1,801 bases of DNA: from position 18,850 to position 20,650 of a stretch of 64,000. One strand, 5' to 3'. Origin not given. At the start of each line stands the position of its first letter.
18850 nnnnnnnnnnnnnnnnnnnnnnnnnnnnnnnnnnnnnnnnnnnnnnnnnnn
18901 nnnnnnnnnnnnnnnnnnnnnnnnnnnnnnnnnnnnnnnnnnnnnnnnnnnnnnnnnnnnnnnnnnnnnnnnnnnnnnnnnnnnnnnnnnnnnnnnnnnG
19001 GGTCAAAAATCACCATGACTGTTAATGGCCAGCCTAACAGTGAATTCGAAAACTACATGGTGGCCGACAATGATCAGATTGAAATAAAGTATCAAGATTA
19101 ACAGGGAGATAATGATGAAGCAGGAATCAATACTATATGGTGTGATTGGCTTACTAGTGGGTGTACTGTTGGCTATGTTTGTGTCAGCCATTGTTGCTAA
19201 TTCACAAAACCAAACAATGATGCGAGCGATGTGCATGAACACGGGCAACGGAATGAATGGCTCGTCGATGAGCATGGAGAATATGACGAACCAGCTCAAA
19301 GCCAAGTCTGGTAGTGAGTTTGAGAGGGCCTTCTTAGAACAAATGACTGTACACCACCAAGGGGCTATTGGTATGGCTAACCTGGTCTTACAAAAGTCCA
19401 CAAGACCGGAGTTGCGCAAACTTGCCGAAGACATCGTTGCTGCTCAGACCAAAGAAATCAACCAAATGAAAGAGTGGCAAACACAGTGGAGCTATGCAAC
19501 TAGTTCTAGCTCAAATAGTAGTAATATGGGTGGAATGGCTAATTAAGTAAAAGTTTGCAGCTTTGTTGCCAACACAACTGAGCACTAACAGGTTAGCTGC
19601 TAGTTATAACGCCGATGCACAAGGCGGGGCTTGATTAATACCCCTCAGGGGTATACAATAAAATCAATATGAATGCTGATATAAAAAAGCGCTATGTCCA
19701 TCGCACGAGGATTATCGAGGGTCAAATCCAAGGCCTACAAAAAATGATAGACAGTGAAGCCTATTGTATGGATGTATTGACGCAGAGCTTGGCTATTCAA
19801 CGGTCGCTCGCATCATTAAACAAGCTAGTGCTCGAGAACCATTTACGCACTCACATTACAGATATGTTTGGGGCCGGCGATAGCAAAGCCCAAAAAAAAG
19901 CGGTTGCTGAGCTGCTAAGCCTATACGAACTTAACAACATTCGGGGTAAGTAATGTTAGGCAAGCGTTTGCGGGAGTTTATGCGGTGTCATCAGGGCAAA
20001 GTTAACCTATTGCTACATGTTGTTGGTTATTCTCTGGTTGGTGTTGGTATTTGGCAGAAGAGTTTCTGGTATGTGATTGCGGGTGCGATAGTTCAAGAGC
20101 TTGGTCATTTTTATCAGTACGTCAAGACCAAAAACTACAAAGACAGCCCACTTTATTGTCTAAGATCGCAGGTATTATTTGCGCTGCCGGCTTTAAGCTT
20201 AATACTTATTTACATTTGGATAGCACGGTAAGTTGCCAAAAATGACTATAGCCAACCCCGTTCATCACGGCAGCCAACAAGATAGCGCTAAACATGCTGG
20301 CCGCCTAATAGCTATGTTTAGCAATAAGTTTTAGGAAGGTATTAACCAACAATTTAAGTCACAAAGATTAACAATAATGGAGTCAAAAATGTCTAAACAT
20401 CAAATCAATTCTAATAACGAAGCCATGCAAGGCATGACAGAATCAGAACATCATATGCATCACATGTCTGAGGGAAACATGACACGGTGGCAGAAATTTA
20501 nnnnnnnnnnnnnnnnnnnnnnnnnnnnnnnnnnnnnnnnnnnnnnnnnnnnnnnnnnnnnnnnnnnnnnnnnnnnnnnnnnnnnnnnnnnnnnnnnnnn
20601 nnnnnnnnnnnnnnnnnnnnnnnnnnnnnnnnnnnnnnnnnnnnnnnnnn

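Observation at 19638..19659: Perfect GC-tract palindrome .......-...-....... overlapping the -10 box of the metal-repressor gene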

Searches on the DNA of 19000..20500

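Call 38: search_rna_families(source=window, start=19000, end=20500, threshold=evalue, max_evalue=1)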
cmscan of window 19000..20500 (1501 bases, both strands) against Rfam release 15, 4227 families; matches with E-value up to 1: 0.
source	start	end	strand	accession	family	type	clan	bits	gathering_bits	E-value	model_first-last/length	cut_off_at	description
